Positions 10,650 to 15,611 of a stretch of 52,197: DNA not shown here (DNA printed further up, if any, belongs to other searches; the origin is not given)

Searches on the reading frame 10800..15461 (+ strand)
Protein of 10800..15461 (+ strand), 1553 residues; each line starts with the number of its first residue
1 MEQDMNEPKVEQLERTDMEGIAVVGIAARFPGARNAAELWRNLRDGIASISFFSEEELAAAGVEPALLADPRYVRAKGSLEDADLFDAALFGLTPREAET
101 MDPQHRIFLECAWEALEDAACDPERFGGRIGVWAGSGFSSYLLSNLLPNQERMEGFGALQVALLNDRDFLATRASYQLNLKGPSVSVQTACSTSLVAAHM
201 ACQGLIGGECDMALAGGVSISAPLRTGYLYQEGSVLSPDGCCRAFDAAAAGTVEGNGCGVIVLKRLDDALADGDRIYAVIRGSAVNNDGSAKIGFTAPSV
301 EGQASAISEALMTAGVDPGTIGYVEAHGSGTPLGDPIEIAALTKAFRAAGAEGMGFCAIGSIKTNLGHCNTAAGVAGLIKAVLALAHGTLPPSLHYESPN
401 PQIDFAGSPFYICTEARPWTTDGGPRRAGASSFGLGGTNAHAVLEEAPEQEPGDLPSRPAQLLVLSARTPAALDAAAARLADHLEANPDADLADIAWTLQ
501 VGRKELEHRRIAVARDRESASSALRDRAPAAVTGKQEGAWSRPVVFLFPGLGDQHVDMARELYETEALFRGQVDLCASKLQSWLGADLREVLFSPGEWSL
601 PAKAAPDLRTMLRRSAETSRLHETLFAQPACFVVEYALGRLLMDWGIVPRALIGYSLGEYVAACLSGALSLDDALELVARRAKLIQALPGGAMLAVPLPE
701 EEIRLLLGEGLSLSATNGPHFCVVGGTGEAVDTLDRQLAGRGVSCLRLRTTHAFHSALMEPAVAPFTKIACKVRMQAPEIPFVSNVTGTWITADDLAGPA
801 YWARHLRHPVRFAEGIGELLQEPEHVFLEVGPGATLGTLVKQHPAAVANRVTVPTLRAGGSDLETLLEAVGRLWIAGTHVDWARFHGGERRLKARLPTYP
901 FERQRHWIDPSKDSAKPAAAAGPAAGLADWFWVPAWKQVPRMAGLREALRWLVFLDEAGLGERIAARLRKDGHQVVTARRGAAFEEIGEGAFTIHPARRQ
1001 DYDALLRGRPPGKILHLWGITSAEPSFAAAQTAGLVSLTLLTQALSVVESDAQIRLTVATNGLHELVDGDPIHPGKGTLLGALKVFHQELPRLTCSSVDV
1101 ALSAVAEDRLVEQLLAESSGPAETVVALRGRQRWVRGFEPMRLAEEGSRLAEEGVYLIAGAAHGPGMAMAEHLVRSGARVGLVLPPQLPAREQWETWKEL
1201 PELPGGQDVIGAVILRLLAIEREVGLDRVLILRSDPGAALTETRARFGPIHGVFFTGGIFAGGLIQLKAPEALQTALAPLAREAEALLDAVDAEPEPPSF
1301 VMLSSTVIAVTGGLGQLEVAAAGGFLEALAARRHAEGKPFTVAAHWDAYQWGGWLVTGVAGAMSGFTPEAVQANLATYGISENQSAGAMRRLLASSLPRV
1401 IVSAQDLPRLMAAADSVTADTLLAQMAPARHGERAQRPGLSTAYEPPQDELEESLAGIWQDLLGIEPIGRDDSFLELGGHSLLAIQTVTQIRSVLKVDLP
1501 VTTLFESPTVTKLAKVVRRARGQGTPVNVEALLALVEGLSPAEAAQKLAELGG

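Call 10: search_protein_families(library=pfam, proteins=[window:10800-15461:+], max_evalue=0.00001)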
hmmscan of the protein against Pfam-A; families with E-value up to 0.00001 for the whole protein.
window:10800-15461:+ (1553 aa): 9 families
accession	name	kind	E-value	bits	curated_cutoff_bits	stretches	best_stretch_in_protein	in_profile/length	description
PF00109.32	ketoacyl-synt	-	5.6e-72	242.8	20.8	1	19-269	2-252/252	Beta-ketoacyl synthase, N-terminal domain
PF02801.28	Ketoacyl-synt_C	-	6.1e-44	149.3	20.8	1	277-397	1-119/119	Beta-ketoacyl synthase, C-terminal domain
PF00698.26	Acyl_transf_1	-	7.9e-44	150.8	32.7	1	545-878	1-317/319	Acyl transferase domain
PF22621.2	CurL-like_PKS_C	-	1.4e-23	83.1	27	1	461-524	1-64/64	CurL-like, PKS C-terminal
PF16197.11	KAsynt_C_assoc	-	5.3e-18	65.9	33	1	399-511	1-109/111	Ketoacyl-synthetase C-terminal extension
PF22336.2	RhiE-like_linker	-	4.7e-17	62.2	27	1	464-525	1-61/67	RhiE-like, KS-MAT linker domain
PF08659.16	KR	-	3.1e-15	57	22.6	1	1154-1346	1-175/180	KR domain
PF00550.31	PP-binding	-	2.2e-14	53.9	20.8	1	1454-1516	2-66/67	Phosphopantetheine attachment site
PF21394.3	Beta-ketacyl_N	-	2e-10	41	26.9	1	962-1115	14-168/170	Beta-ketoacyl synthase-like, N-terminal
